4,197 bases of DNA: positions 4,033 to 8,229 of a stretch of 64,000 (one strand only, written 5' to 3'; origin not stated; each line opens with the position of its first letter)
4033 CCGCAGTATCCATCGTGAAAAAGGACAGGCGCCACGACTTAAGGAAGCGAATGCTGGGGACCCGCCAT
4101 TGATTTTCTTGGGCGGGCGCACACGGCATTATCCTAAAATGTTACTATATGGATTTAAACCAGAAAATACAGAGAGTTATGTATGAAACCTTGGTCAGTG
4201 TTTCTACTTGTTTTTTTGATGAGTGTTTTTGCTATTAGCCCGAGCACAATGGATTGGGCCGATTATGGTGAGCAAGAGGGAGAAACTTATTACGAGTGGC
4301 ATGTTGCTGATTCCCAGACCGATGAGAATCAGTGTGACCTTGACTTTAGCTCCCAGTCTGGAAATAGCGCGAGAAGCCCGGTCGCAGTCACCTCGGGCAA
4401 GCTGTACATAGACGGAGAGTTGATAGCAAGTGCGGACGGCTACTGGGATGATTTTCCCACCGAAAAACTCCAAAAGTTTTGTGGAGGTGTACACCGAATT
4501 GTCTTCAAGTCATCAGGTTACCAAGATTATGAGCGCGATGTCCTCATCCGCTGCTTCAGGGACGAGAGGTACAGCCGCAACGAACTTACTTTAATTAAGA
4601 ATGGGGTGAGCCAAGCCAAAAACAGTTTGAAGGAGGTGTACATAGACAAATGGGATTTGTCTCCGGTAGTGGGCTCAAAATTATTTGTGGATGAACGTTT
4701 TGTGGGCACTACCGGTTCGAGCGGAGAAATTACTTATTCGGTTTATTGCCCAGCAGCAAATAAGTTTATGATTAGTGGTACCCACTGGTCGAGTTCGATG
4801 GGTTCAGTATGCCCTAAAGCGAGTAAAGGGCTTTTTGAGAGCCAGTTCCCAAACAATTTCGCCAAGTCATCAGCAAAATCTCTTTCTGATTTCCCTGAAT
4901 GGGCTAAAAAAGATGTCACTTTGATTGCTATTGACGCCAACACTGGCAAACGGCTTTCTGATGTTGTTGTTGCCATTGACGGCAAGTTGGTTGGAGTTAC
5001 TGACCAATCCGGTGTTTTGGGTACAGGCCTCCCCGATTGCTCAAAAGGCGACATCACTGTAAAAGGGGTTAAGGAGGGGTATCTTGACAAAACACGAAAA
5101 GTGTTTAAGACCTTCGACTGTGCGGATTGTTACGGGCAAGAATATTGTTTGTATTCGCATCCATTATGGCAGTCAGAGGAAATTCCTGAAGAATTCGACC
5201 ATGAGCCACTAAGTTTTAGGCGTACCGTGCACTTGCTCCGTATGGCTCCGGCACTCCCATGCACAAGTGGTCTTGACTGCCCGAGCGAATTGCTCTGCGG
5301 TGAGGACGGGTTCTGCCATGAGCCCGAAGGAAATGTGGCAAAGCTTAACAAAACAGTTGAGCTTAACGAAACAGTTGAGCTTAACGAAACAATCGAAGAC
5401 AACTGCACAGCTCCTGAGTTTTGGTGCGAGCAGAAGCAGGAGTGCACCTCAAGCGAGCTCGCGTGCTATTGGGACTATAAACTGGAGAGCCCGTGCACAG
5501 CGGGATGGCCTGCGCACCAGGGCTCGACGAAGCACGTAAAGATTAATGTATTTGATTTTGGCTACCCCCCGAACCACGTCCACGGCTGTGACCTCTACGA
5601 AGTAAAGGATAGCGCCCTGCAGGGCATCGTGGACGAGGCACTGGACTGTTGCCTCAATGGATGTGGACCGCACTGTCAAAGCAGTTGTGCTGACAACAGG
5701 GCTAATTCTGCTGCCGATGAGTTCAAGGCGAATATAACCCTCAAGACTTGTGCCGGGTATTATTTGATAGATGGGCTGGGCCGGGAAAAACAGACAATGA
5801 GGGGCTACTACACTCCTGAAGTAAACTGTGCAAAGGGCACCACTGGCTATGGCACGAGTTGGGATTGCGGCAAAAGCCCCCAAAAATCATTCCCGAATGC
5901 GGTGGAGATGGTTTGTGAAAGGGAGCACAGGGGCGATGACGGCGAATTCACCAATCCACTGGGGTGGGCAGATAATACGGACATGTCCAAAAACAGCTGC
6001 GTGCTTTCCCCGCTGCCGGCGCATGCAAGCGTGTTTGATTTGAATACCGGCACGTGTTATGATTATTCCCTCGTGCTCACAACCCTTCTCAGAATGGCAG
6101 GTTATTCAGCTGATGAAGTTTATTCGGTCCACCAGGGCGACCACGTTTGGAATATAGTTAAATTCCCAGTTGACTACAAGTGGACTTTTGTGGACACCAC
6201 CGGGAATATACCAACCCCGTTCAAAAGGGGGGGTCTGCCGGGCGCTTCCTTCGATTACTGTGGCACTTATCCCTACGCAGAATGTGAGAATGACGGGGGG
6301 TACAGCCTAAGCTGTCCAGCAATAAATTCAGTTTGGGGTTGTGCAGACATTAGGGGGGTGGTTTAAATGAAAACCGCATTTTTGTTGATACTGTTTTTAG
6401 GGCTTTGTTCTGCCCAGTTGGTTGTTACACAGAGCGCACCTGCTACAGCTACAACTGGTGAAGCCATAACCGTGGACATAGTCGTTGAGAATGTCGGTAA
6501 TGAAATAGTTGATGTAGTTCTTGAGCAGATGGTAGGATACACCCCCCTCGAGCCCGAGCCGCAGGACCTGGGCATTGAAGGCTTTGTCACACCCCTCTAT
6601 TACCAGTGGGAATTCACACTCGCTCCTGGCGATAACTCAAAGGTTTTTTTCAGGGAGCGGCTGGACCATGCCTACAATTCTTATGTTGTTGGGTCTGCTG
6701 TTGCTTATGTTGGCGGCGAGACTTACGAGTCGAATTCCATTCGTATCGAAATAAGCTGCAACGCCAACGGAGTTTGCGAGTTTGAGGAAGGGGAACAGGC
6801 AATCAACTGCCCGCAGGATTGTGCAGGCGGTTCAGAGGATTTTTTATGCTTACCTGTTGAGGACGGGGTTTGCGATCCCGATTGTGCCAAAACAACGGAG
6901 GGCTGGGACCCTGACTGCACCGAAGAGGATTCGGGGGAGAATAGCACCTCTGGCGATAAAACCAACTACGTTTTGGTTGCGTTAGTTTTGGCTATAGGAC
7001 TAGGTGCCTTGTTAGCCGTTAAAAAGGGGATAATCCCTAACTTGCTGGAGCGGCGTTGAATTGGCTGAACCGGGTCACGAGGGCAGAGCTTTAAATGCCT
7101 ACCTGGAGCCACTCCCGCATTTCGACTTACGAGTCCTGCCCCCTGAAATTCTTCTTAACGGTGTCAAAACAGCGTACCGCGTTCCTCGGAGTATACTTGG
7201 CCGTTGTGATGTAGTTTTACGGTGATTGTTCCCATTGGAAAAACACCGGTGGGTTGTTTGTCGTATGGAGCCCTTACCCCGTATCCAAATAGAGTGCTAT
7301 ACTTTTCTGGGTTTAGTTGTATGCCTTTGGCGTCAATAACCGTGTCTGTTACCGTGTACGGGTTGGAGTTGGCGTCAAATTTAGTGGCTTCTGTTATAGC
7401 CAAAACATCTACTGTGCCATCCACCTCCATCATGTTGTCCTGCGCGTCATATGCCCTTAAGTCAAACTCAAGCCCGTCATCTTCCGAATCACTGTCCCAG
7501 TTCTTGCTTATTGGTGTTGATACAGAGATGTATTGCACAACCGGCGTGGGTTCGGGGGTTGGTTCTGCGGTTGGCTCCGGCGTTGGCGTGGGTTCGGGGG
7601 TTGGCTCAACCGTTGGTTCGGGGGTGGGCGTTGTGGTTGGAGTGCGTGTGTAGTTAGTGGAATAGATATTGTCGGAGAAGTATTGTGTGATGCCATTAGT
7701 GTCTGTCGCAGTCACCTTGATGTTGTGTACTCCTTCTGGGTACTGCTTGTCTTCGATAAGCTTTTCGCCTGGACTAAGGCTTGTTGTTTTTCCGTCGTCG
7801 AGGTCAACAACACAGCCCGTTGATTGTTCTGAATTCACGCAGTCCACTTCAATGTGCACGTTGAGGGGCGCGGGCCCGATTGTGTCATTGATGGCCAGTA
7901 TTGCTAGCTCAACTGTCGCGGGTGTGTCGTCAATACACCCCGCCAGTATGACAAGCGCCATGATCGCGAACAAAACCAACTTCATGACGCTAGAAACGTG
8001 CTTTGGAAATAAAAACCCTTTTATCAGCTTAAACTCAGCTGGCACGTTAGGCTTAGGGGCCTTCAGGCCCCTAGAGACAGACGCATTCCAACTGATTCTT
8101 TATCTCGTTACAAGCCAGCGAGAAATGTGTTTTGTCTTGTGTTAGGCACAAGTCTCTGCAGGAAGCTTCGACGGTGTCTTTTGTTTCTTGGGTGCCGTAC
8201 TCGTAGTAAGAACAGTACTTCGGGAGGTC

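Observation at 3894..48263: H element: a ~55-120 nt intergenic repeat with two hairpins supported by compensatory base changes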

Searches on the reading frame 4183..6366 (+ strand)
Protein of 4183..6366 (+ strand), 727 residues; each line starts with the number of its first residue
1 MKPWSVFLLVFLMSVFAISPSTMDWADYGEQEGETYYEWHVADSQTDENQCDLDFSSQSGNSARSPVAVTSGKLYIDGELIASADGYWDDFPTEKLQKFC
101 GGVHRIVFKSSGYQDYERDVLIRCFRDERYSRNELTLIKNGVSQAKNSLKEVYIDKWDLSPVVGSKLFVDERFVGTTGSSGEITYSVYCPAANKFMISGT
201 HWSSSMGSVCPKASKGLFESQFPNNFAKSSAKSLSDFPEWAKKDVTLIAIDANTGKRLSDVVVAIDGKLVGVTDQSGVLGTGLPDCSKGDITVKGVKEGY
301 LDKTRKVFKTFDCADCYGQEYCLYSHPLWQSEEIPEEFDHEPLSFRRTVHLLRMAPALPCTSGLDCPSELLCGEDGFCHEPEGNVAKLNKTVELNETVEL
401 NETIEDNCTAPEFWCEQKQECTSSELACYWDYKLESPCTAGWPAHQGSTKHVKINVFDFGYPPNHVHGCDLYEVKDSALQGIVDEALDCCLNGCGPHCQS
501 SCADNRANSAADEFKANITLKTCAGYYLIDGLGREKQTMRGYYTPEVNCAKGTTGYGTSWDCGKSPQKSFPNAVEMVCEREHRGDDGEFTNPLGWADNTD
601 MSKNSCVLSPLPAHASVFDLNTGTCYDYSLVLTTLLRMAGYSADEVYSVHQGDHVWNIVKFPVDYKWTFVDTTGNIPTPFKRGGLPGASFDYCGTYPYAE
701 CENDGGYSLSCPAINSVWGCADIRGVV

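Call 17: search_protein_families(library=pfam, proteins=[window:4183-6366:+], max_evalue=0.01)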
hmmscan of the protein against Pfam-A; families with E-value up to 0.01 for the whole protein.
window:4183-6366:+ (727 aa): 2 families
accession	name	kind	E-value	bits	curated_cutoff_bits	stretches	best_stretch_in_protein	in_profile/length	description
PF01841.26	Transglut_core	-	0.00015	22.4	23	1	617-671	46-107/108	Transglutaminase-like superfamily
PF23374.1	Fn3_arc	-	0.0027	18.2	28.9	0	250-281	28-58/78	Archaeal fibronectin-III type-like domain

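Call 49: find_encoding_contigs(protein=window:4183-6366:+, flank=10000, max_places=6)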
Protein window:4183-6366:+ (727 aa): no gene with exactly this product is on record in the collection.

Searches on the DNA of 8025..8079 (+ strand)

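Call 57: build_rna_model(alignment_id=A1, structure=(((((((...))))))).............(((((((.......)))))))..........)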
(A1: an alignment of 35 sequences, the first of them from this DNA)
Model R1 built from alignment A1 (35 sequences, 61 columns); structure: as given.
model positions 56; base pairs 14; branch points 1; effective number of sequences 4.7; information 0.994 bits per position. Calibrated on 0.2 Mb of random sequence (short: E-values are rough).
structure used (alignment columns):
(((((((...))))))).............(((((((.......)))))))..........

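Call 58: search_with_rna_model(model_id=R1, sources=[window, L001, L007, L008, L010, L012, L013, L015, L016, L017, L019, L020, L021, L022, L023, L024, L026, L027, L028, L030, L031, L035, L036, L038, L039, L043, L045, L046, L051, L055], max_evalue=1, make_alignment=true)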
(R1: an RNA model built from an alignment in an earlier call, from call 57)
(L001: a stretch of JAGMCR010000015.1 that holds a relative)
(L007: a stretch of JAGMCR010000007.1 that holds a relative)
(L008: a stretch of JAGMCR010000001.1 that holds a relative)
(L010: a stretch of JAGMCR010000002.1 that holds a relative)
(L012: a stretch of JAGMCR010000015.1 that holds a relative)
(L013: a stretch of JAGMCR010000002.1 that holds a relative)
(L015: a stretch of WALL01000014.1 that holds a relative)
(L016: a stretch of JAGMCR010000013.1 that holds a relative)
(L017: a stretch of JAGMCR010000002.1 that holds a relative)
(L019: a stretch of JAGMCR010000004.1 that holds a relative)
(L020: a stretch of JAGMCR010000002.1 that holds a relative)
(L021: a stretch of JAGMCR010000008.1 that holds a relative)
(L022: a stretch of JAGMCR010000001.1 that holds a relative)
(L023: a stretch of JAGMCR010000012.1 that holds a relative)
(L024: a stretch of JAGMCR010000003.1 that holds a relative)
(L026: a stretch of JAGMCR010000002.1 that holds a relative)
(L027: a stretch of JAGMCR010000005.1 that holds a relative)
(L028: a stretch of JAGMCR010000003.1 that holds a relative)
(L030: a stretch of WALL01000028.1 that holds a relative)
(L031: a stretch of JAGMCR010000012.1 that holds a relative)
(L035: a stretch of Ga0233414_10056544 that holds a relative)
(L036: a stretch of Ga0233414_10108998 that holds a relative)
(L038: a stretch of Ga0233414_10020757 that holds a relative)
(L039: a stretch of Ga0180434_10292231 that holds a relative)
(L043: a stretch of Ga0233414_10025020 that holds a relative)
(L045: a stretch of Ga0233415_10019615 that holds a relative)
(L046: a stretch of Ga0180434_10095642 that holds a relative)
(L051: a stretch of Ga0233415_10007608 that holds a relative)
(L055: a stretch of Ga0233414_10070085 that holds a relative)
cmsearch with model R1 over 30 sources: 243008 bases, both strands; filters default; matches with E-value up to 1: 62.
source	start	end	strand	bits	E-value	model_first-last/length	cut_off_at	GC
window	21405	21459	+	79.1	5.2e-17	1-56/56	no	0.56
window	18792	18846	+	77.6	1.2e-16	1-56/56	no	0.55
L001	3277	3331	+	76.8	1.9e-16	1-56/56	no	0.58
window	13927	13982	+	76.3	2.5e-16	1-56/56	no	0.55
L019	3477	3531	-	76.2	2.7e-16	1-56/56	no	0.55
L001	4579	4635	+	76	2.9e-16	1-56/56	no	0.65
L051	321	376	+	75.8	3.3e-16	1-56/56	no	0.71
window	16583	16638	+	75.7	3.6e-16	1-56/56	no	0.64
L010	24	79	+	75.5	3.8e-16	1-56/56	no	0.7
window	48209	48263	-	75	5.3e-16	1-56/56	no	0.55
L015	815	870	-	74.9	5.5e-16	1-56/56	no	0.7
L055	1145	1198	+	74.2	7.9e-16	1-56/56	no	0.61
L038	1301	1355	+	74.1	8.4e-16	1-56/56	no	0.62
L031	1403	1458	-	74.1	8.6e-16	1-56/56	no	0.66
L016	4817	4873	+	73.4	1.3e-15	1-56/56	no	0.67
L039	1187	1240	+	72.9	1.7e-15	1-56/56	no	0.63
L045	464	520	-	72.4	2.3e-15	1-56/56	no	0.65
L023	58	113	-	72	2.8e-15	1-56/56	no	0.75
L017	4784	4837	-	71.9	2.9e-15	1-56/56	no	0.57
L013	4594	4649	-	71.6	3.4e-15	1-56/56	no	0.71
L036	588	641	+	71.4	3.8e-15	1-56/56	no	0.56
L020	2989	3042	+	70.6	6e-15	1-56/56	no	0.59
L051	945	998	+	69.6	1.1e-14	1-56/56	no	0.56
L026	2724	2778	-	68.7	1.8e-14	1-56/56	no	0.53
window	8025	8079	+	68.6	1.8e-14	1-56/56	no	0.56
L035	279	337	+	64.4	2e-13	1-56/56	no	0.56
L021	6259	6315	+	64.2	2.2e-13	1-56/56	no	0.74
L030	6994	7052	-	62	7.5e-13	1-56/56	no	0.66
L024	700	758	+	58.4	5.6e-12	1-56/56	no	0.56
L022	7044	7103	+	57.5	9.5e-12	1-56/56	no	0.53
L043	1258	1316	+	56.9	1.3e-11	1-56/56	no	0.54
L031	6065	6125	-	56.4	1.7e-11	1-56/56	no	0.59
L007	1937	1997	+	55.9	2.2e-11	1-56/56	no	0.59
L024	803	863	+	54.7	4.4e-11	1-56/56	no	0.66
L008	1766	1813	-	44.2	1.6e-08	1-56/56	no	0.69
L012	4918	4971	+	40.7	1.1e-07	1-56/56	no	0.63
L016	4737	4793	+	40.1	1.6e-07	1-56/56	no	0.72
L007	2142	2189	+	40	1.7e-07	1-56/56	no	0.65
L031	4814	4875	-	39.9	1.8e-07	1-56/56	no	0.71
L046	2423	2477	+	38.3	4.3e-07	1-56/56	no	0.71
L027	1909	1952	+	38.1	4.9e-07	1-56/56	no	0.64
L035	1574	1626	+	36.6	1.1e-06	1-52/56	3'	0.7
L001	5614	5684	+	36.5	1.2e-06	1-56/56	no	0.59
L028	1944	2000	+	35.4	2.2e-06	1-56/56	no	0.68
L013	4748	4788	-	33.1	7.9e-06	1-56/56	no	0.51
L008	1362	1405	+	32.7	1e-05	1-56/56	no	0.68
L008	1530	1610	+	31.4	2e-05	1-56/56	no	0.54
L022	7297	7348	+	25.9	0.00044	1-56/56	no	0.56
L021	6182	6235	-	25.9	0.00045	1-56/56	no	0.67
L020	3121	3183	+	25.2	0.00065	1-56/56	no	0.71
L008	1903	1959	-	24.8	0.00083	1-56/56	no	0.65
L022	7226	7240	+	14.9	0.21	2-16/56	no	0.33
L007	2037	2049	+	13.4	0.48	3-15/56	no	0.54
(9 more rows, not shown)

Alignment A2: 62 matches aligned to the model, 124 columns, each read 5' to 3' on its own strand. Consensus structure (alignment columns), stored with it:
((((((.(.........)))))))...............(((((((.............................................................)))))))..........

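Call 93: search_with_rna_model(model_id=R1, source=window, filters=off, max_evalue=10)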
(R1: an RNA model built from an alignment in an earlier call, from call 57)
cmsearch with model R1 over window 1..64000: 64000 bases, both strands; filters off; matches with E-value up to 10: 38.
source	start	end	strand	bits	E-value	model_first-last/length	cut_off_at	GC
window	21405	21459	+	79.1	1.4e-17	1-56/56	no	0.56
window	18792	18846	+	77.6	3.1e-17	1-56/56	no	0.55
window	13927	13982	+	76.3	6.5e-17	1-56/56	no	0.55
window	16583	16638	+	75.7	9.4e-17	1-56/56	no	0.64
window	48209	48263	-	75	1.4e-16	1-56/56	no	0.55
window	11241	11295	+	68.8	4.5e-15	1-56/56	no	0.51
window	8025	8079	+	68.6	4.8e-15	1-56/56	no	0.56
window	46885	46943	-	60.9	3.7e-13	1-56/56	no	0.59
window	9804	9865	+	49.8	1.9e-10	1-56/56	no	0.61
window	11072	11131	+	47.8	5.5e-10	1-56/56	no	0.62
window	20984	21036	+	39.6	5.4e-08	1-56/56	no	0.64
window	19792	19838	+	33.8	1.4e-06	1-56/56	no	0.62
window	3894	3961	+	33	2.3e-06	1-56/56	no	0.68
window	58532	58578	-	17.9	0.011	1-56/56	no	0.68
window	8573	8585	+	13.4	0.13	3-15/56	no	0.54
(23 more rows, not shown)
